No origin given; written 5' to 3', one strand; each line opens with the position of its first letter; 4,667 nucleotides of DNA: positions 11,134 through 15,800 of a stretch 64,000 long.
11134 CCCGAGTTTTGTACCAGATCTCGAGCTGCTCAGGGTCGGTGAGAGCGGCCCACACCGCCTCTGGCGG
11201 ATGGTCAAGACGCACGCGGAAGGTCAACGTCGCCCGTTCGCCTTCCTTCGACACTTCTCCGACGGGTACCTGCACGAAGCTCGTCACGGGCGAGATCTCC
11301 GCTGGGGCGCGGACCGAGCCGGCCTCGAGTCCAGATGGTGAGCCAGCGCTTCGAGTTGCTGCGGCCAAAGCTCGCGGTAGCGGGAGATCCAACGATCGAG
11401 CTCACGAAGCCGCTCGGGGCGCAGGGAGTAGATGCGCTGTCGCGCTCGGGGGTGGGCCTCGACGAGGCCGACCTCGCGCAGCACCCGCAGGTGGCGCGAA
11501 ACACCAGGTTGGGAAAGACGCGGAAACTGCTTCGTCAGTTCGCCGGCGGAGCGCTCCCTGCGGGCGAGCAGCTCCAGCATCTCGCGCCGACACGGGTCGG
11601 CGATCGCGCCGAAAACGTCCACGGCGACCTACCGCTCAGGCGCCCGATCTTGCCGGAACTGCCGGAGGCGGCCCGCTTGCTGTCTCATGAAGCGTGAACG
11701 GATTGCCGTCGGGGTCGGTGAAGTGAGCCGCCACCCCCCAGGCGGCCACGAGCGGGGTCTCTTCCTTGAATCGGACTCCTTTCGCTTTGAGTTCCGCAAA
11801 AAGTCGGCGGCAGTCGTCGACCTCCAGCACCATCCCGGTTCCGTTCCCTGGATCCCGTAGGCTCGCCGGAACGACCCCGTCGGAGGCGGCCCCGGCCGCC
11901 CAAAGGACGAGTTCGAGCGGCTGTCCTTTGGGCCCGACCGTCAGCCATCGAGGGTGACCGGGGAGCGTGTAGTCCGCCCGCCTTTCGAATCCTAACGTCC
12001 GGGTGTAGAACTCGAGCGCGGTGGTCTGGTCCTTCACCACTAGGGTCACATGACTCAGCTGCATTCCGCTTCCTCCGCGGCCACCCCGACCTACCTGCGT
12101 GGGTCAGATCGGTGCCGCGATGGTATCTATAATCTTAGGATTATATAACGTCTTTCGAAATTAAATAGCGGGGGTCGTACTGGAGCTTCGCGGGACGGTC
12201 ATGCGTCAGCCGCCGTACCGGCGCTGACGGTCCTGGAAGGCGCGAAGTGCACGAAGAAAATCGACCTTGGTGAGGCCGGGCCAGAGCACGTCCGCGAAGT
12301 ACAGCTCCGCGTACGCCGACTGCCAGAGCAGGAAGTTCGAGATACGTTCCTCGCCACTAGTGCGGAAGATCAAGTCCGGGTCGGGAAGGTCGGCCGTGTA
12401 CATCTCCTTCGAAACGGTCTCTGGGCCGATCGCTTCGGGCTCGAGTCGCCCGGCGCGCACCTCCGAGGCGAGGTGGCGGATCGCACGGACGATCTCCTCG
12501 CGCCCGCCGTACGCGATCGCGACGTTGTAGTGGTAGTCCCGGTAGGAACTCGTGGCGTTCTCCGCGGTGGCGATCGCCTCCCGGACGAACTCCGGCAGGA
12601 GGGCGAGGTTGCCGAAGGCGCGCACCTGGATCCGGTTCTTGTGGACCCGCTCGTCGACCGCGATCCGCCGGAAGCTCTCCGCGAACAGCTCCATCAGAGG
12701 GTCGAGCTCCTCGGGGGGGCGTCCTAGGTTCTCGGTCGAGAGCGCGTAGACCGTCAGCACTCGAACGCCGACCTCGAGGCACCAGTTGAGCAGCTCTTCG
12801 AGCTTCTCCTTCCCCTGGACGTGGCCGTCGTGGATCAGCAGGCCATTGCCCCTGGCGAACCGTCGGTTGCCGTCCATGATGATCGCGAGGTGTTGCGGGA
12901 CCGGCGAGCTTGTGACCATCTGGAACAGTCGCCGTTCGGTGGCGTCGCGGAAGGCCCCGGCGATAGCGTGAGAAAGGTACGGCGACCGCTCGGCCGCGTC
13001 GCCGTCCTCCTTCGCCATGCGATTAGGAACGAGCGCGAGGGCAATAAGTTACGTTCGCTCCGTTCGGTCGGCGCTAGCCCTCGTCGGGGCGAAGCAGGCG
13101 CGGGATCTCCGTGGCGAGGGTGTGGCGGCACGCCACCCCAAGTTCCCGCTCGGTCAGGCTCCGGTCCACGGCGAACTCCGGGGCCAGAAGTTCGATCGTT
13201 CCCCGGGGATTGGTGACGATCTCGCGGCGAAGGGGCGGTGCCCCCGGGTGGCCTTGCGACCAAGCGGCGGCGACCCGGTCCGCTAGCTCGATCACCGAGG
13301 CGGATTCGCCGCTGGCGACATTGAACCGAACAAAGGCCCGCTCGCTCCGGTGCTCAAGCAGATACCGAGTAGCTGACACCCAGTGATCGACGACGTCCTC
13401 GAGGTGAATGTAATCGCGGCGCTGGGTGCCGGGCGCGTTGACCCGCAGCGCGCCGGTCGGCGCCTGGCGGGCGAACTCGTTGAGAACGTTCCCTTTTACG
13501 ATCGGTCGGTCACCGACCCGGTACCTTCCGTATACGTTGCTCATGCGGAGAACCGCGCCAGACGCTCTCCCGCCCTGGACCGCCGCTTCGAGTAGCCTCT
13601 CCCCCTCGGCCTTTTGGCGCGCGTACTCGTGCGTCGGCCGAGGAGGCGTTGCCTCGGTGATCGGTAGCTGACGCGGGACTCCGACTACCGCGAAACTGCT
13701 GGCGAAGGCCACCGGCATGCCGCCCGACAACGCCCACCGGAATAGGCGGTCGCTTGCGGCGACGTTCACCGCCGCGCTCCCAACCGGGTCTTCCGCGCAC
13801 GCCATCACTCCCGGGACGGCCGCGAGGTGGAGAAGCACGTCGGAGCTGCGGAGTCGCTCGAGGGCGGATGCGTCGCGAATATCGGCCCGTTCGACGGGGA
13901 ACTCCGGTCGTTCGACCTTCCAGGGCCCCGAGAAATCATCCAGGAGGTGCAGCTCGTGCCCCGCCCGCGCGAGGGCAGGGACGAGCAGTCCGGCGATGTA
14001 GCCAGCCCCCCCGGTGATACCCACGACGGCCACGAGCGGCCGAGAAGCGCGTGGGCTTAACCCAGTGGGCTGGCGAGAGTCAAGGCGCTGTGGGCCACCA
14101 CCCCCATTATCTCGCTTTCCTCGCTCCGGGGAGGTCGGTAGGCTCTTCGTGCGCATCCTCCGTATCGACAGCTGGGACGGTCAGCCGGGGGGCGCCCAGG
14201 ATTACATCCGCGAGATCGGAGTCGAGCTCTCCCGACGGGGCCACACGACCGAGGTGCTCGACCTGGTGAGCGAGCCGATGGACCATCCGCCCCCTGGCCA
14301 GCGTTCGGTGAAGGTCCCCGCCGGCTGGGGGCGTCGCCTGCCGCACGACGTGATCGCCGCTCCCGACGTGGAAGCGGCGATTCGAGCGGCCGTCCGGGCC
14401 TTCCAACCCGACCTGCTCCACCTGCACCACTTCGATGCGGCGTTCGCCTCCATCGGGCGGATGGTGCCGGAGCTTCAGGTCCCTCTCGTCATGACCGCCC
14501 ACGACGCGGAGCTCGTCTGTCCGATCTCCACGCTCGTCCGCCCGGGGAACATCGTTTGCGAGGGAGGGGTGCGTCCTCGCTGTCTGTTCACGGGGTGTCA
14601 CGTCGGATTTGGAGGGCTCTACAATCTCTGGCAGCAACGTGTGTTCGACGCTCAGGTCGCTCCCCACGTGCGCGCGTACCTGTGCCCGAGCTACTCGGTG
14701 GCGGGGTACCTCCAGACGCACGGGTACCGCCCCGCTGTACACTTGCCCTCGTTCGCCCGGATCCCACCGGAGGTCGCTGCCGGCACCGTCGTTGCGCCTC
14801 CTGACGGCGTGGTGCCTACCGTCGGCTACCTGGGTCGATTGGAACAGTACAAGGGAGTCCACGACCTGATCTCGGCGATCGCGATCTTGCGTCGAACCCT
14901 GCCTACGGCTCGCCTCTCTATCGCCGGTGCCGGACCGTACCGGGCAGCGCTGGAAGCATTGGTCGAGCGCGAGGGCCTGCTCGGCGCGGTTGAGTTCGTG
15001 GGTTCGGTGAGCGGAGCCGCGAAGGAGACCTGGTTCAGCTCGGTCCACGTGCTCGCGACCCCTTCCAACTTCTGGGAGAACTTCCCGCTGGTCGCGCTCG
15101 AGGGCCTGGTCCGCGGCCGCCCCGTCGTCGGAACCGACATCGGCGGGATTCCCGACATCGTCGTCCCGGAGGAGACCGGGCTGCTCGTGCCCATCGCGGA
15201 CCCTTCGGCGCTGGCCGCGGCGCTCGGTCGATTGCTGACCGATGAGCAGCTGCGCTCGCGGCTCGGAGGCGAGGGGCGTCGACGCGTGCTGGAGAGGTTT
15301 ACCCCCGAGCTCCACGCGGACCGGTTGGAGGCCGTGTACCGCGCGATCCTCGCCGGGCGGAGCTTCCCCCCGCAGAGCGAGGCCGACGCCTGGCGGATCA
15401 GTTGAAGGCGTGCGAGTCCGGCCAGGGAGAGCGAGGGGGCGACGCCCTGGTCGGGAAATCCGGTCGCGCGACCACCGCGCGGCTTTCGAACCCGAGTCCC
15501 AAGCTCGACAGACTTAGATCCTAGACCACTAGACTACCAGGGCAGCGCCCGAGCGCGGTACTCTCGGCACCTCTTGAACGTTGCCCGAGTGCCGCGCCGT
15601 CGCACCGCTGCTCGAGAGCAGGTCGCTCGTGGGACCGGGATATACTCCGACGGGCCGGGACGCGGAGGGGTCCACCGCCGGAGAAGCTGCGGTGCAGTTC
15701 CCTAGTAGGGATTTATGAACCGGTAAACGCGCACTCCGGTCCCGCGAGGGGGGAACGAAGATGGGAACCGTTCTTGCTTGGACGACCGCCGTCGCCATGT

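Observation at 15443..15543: tRNA-Asp(GUC) gene interrupted by a ~28-nt insert inside the T-loop (candidate non-canonical intron)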

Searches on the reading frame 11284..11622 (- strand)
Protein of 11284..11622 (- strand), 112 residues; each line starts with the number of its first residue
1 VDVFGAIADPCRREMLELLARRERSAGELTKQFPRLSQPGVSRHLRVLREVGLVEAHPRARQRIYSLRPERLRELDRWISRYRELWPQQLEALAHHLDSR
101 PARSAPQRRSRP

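Call 43: search_protein_families(library=pfam, proteins=[window:11284-11622:-], max_evalue=0.00001)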
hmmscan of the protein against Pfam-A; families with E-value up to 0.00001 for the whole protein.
window:11284-11622:- (112 aa): 2 families
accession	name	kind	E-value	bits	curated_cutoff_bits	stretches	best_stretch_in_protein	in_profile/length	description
PF12840.13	HTH_20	-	7.7e-12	45.4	27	1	7-55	1-49/51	Helix-turn-helix domain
PF01022.26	HTH_5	-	8.5e-12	45.2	22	1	9-55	1-46/47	Bacterial regulatory protein, arsR family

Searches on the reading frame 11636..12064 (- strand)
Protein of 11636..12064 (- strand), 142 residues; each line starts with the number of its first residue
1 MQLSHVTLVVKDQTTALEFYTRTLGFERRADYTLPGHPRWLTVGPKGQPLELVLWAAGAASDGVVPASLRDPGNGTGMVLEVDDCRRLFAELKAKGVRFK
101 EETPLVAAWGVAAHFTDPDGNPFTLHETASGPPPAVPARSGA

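Call 43: search_protein_families(library=pfam, proteins=[window:11636-12064:-], max_evalue=0.00001)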
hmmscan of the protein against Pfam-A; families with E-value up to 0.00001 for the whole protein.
window:11636-12064:- (142 aa): 1 family
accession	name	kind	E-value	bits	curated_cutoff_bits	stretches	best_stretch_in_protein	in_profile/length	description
PF00903.31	Glyoxalase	-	4.2e-16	59.9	20.6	1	3-123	2-119/121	Glyoxalase/Bleomycin resistance protein/Dioxygenase superfamily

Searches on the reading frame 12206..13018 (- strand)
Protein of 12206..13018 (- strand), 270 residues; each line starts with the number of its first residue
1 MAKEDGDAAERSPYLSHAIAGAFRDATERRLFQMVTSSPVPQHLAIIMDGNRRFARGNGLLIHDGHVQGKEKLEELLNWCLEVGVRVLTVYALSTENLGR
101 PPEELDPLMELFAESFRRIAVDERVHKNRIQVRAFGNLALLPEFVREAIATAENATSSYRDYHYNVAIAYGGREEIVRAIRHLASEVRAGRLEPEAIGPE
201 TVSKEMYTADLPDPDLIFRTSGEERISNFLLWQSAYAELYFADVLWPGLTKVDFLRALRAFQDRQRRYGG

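Call 43: search_protein_families(library=pfam, proteins=[window:12206-13018:-], max_evalue=0.00001)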
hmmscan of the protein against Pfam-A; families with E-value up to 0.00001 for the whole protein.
window:12206-13018:- (270 aa): 1 family
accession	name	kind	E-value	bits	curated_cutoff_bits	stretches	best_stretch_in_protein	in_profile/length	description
PF01255.24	Prenyltransf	-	3.5e-77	259.3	27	1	47-269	1-219/219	Putative undecaprenyl diphosphate synthase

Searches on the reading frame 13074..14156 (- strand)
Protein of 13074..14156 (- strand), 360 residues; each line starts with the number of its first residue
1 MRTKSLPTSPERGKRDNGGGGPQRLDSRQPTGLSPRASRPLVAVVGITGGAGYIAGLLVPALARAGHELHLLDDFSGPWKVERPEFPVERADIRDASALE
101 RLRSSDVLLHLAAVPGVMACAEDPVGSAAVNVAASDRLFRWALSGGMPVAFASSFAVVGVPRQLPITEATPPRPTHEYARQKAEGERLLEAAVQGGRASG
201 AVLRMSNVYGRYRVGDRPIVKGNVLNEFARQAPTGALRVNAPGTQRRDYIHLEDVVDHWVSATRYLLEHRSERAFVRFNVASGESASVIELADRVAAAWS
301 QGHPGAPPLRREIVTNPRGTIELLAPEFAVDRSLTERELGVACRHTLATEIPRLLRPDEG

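Call 43: search_protein_families(library=pfam, proteins=[window:13074-14156:-], max_evalue=0.00001)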
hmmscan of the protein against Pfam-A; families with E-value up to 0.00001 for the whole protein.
window:13074-14156:- (360 aa): 4 families
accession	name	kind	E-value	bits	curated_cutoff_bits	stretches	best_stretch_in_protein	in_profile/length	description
PF01370.27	Epimerase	-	6.7e-37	127.6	20.9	1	47-263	3-225/240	NAD dependent epimerase/dehydratase family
PF16363.11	GDP_Man_Dehyd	-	3.7e-16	59.9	27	1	47-295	2-262/332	GDP-mannose 4,6 dehydratase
PF04321.23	RmlD_sub_bind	-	2.1e-13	50.4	27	1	47-213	5-156/287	RmlD substrate binding domain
PF01073.25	3Beta_HSD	-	1.3e-09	38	22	1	47-271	2-237/280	3-beta hydroxysteroid dehydrogenase/isomerase family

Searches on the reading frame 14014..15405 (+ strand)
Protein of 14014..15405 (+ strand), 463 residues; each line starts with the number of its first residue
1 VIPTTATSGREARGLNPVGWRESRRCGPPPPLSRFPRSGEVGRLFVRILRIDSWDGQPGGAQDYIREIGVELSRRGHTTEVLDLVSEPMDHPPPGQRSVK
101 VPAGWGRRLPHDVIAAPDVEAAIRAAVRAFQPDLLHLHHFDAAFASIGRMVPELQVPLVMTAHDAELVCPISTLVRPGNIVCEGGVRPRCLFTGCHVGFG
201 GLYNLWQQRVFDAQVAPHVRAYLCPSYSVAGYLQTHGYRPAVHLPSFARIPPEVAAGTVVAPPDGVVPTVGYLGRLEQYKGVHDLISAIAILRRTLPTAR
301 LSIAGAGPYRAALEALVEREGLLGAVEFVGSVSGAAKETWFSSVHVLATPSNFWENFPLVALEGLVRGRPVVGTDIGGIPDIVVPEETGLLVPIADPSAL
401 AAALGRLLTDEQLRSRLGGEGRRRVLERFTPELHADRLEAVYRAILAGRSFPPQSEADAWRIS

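Call 43: search_protein_families(library=pfam, proteins=[window:14014-15405:+], max_evalue=0.00001)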
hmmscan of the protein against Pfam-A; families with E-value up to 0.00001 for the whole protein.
window:14014-15405:+ (463 aa): 4 families
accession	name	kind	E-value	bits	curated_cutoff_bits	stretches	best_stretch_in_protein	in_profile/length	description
PF00534.26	Glycos_transf_1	-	3.1e-33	115.2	26.4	1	268-423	16-171/172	Glycosyl transferases group 1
PF13692.12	Glyco_trans_1_4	-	3.6e-32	112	27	1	268-410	2-142/142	Glycosyl transferases group 1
PF13439.12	Glyco_transf_4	-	4.9e-15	56.4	28.5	1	58-240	1-156/170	Glycosyltransferase Family 4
PF13579.12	Glyco_trans_4_4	-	3e-12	47.6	29.7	1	59-241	1-150/158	Glycosyl transferase 4-like domain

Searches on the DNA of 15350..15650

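Call 5: search_rna_families(source=window, start=15350, end=15650, threshold=evalue, max_evalue=10, show_alignments=3)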
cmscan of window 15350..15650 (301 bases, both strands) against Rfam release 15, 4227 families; matches with E-value up to 10: 4.
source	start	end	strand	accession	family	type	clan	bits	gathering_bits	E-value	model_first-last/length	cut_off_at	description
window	15479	15536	-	RF00005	tRNA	Gene; tRNA;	CL00001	18.2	29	0.27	8-63/71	no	tRNA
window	15538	15615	+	RF00952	mir-650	Gene; miRNA;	-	18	100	0.46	1-91/91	no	mir-650 microRNA precursor family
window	15537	15614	-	RF03525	mir-1343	Gene; miRNA;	-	16.2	51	4.7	1-82/82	no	mir-1343 microRNA precursor family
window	15575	15629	+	RF03934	mir-m107-1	Gene; miRNA;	-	15.4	83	3.5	1-65/65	no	mir-m107-1 microRNA precursor family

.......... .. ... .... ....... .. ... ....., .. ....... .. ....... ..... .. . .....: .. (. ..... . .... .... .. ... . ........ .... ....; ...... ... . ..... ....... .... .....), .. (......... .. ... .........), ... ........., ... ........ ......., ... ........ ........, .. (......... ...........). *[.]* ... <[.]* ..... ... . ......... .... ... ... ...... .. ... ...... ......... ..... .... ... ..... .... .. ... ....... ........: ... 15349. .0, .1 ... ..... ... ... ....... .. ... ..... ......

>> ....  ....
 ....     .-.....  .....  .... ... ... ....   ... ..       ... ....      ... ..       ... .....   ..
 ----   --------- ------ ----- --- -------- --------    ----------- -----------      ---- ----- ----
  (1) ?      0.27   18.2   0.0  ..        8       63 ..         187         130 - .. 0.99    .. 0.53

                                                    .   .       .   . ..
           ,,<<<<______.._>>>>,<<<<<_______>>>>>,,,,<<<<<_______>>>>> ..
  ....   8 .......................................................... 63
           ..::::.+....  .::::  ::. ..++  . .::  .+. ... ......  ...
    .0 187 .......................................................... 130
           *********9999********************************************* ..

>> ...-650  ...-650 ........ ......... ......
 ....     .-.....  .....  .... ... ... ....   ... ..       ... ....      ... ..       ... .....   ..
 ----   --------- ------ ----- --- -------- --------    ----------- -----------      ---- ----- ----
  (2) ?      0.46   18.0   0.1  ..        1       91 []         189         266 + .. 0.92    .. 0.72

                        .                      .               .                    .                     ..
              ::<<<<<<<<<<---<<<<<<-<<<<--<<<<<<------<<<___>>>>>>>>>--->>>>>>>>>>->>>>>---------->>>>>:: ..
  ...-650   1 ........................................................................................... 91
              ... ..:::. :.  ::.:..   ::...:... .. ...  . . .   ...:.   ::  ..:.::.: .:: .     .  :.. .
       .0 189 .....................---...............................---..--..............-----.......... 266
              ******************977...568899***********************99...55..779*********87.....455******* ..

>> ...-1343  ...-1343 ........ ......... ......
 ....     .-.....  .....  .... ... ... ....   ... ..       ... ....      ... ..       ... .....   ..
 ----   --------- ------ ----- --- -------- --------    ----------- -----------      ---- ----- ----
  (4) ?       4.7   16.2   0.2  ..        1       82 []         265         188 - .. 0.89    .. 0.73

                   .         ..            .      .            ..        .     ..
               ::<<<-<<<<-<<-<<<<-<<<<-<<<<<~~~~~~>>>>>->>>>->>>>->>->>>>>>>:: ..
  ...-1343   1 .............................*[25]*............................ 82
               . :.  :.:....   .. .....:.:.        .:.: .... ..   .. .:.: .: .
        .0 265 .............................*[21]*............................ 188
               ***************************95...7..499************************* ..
